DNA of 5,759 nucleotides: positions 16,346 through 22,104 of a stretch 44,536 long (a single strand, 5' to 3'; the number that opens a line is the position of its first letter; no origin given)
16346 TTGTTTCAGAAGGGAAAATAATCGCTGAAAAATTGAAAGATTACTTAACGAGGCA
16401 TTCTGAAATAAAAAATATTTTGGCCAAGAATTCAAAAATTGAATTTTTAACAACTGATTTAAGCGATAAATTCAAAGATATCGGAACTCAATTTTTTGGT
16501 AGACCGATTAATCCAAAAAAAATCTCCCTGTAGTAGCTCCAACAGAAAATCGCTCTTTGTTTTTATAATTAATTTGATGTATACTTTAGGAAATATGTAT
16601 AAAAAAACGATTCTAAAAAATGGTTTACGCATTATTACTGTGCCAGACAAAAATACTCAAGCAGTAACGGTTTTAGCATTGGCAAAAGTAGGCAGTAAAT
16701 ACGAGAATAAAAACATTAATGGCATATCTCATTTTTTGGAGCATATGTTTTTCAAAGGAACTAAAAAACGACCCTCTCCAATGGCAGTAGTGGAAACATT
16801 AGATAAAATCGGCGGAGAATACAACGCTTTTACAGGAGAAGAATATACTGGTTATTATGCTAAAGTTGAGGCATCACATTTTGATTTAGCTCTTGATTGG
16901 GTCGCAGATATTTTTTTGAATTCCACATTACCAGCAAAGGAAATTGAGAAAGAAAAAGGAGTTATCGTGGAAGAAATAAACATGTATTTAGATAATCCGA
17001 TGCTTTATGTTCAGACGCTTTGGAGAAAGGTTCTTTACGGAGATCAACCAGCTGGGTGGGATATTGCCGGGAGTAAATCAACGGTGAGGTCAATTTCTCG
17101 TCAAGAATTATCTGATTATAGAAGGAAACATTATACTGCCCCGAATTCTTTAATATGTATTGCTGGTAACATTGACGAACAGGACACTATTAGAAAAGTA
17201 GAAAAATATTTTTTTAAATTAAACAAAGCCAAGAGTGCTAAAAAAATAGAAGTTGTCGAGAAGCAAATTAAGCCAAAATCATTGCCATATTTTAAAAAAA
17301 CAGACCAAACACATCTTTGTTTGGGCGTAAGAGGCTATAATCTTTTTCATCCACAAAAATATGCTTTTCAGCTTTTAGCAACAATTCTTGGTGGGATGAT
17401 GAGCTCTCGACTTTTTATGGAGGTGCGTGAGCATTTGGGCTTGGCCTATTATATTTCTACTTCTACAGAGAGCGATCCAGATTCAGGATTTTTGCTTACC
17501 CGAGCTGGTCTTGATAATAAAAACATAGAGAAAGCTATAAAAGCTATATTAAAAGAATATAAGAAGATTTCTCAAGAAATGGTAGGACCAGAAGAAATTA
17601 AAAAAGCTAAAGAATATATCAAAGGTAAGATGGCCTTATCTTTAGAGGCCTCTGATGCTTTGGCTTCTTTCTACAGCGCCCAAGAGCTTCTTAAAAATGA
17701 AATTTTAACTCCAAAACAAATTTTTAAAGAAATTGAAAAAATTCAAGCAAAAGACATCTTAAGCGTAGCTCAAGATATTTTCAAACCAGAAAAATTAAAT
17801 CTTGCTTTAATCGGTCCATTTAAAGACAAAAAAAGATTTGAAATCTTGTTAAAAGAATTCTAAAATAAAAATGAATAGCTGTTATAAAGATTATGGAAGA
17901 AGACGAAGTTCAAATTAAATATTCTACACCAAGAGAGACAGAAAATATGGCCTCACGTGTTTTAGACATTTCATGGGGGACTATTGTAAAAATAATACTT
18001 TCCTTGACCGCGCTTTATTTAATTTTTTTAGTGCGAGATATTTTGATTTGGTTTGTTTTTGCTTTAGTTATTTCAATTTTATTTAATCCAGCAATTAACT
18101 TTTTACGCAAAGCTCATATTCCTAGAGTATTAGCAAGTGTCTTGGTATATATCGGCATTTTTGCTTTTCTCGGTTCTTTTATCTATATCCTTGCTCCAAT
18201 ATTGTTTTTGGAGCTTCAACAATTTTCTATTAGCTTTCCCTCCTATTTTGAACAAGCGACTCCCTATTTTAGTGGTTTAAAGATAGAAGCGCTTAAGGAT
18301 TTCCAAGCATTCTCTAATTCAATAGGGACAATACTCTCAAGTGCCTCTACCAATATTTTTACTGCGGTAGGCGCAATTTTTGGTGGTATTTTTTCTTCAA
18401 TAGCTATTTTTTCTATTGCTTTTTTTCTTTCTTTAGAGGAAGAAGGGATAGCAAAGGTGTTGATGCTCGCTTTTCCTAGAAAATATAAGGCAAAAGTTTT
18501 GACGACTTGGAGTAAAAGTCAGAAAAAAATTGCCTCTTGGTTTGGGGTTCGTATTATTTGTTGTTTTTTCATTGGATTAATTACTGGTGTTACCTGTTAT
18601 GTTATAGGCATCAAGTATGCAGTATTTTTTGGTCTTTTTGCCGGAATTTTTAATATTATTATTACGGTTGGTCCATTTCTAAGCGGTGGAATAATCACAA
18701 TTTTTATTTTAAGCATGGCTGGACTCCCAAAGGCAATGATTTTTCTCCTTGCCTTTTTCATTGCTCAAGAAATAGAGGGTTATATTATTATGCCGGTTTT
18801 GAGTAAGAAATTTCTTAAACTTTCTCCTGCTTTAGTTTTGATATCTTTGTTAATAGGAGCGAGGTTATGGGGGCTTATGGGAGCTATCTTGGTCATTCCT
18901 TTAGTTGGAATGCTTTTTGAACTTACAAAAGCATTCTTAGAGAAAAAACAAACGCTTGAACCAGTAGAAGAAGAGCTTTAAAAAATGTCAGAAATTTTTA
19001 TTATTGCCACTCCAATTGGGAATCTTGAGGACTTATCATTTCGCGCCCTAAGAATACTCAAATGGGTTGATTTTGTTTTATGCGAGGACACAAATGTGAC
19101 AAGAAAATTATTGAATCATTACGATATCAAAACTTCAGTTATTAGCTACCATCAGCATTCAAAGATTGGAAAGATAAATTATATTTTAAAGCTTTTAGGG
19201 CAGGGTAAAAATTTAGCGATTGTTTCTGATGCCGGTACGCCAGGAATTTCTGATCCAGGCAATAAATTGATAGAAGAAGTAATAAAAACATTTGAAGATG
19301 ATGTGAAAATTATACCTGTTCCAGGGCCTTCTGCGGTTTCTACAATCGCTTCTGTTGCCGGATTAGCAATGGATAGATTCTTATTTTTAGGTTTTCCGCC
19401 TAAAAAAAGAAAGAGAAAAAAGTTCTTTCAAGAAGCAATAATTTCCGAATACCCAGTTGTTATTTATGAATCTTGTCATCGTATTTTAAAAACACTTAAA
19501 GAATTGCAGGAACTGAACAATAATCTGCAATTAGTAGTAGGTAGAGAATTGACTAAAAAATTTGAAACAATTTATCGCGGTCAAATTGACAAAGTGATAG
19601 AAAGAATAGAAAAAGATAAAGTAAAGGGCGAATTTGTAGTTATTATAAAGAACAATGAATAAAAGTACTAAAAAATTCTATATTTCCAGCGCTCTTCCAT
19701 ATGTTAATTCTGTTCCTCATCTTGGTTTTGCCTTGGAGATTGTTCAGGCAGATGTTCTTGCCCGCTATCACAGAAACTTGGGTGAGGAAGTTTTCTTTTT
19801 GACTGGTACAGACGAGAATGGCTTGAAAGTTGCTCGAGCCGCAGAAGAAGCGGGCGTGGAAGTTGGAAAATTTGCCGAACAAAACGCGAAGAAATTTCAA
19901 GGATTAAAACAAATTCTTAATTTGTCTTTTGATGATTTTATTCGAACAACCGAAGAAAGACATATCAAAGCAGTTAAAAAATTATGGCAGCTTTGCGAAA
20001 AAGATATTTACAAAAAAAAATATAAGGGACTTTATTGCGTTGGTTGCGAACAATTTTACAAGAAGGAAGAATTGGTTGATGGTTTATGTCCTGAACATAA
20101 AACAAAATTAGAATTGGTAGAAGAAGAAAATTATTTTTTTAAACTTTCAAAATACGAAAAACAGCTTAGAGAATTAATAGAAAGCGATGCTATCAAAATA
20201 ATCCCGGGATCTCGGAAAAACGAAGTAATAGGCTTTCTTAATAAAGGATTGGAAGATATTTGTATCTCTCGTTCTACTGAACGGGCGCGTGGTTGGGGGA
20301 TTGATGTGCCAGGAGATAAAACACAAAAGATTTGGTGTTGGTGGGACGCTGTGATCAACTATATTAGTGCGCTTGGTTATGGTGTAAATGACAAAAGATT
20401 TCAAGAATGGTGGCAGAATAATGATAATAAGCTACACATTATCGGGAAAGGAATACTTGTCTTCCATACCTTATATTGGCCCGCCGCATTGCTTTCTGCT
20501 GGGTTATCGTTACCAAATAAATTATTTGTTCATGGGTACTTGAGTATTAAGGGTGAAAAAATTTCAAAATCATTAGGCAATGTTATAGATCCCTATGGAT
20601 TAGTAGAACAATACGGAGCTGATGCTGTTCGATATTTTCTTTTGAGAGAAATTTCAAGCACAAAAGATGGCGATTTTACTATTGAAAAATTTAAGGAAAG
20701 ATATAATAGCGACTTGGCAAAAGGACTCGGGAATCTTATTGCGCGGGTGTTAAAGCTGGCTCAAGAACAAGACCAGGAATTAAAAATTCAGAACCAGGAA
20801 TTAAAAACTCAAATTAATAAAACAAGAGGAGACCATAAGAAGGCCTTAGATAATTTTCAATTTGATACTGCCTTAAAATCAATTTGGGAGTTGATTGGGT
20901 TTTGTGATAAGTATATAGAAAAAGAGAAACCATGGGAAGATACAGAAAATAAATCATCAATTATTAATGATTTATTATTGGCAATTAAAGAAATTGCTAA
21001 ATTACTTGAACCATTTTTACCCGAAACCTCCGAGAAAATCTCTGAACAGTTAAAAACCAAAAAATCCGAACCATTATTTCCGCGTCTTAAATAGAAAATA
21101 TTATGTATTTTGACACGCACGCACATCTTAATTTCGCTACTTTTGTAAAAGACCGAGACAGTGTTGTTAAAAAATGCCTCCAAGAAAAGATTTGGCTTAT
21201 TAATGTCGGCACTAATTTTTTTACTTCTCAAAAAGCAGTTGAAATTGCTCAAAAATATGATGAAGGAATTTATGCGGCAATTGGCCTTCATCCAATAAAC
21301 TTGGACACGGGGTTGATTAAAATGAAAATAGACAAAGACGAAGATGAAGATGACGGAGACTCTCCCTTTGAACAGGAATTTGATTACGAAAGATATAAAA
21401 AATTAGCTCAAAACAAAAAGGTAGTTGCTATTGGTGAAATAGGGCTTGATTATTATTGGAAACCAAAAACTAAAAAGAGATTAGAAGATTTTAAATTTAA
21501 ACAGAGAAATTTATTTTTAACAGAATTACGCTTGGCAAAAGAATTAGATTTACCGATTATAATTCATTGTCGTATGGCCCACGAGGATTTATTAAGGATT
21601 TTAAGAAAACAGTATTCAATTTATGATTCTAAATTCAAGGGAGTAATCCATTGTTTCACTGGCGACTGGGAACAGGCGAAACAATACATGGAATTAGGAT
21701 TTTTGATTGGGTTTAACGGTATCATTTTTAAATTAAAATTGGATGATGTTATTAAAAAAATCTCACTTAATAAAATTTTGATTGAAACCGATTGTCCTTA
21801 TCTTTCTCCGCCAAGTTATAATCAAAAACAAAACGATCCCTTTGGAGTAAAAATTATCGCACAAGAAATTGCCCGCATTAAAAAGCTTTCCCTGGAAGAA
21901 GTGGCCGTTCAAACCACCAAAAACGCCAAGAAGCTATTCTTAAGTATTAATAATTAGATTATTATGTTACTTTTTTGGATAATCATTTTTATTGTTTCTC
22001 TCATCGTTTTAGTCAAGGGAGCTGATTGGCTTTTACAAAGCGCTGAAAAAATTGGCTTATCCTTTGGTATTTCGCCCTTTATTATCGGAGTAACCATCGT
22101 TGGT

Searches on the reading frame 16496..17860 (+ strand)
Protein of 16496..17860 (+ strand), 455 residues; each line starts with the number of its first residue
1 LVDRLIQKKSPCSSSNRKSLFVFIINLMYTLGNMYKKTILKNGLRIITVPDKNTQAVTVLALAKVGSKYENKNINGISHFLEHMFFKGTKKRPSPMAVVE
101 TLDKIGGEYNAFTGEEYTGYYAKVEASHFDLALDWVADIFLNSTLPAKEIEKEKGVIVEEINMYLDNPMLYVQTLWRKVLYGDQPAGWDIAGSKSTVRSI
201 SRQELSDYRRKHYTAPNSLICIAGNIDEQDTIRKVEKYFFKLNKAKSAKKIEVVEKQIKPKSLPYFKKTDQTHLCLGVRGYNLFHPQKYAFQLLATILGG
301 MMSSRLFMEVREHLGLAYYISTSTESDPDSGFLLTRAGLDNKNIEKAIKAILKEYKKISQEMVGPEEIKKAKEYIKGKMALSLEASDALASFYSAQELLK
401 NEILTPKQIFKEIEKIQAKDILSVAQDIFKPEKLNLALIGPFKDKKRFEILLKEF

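Call 55: search_protein_families(library=pfam, proteins=[window:16496-17860:+], max_evalue=0.001)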
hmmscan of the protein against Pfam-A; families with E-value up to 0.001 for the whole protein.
window:16496-17860:+ (455 aa): 2 families
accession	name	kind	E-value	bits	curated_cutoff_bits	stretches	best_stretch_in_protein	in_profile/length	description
PF05193.26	Peptidase_M16_C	-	6.1e-41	140.7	23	1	199-373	1-179/181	Peptidase M16 inactive domain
PF00675.25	Peptidase_M16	-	6.9e-40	136.8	22.3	1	46-187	2-142/149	Insulinase (Peptidase family M16)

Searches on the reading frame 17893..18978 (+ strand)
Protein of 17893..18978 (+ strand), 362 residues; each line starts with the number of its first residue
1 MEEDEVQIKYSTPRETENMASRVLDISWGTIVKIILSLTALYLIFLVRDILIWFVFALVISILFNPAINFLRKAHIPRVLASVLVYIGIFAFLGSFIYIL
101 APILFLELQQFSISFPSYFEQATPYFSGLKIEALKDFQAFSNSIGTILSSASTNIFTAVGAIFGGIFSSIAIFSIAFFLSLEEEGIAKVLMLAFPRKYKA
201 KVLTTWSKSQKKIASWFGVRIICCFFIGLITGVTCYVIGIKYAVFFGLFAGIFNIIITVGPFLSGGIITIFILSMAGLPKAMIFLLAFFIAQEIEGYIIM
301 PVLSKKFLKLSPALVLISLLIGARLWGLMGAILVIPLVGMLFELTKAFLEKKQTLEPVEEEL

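Call 55: search_protein_families(library=pfam, proteins=[window:17893-18978:+], max_evalue=0.001)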
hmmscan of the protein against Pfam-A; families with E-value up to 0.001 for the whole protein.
window:17893-18978:+ (362 aa): 1 family
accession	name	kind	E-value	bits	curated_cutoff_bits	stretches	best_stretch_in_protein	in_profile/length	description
PF01594.21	AI-2E_transport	-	5.5e-48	164.3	34.3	1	34-347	5-325/327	AI-2E family transporter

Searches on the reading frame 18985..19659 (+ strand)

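Call 55: search_protein_families(library=pfam, proteins=[window:18985-19659:+], max_evalue=0.001)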
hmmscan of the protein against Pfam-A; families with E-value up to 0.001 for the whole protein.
window:18985-19659:+ (225 aa): 1 family
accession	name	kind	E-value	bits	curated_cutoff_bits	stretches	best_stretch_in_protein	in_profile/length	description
PF00590.25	TP_methylase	-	1.9e-28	100.3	27.8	1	4-203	2-210/212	Tetrapyrrole (Corrin/Porphyrin) Methylases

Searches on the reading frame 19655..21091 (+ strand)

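Call 55: search_protein_families(library=pfam, proteins=[window:19655-21091:+], max_evalue=0.001)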
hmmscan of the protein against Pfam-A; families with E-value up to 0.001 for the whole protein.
window:19655-21091:+ (479 aa): 5 families
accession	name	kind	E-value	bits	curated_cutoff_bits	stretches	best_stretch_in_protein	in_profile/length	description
PF09334.17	tRNA-synt_1g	-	2.6e-106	356.1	20.1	2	151-366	175-391/391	tRNA synthetases class I (M)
PF00133.28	tRNA-synt_1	-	2.8e-23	82.8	22.7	2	2-219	19-244/414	tRNA synthetases class I (I, L, M and V)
PF08264.19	Anticodon_1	-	9.1e-12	45.5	25.1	1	382-471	3-98/148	Anticodon-binding domain of tRNA ligase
PF01406.26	tRNA-synt_1e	-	9.8e-12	45.3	27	1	290-332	240-283/301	tRNA synthetases class I (C) catalytic domain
PF19303.5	Anticodon_3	-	4.9e-05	23.7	23.5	1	379-471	10-106/152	Anticodon binding domain of methionyl tRNA ligase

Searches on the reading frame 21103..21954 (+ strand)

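Call 55: search_protein_families(library=pfam, proteins=[window:21103-21954:+], max_evalue=0.001)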
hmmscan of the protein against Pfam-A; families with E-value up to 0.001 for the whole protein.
window:21103-21954:+ (284 aa): 1 family
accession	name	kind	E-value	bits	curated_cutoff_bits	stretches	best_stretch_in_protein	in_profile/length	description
PF01026.27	TatD_DNase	-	8.6e-75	251.8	27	1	3-279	1-252/253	TatD related DNase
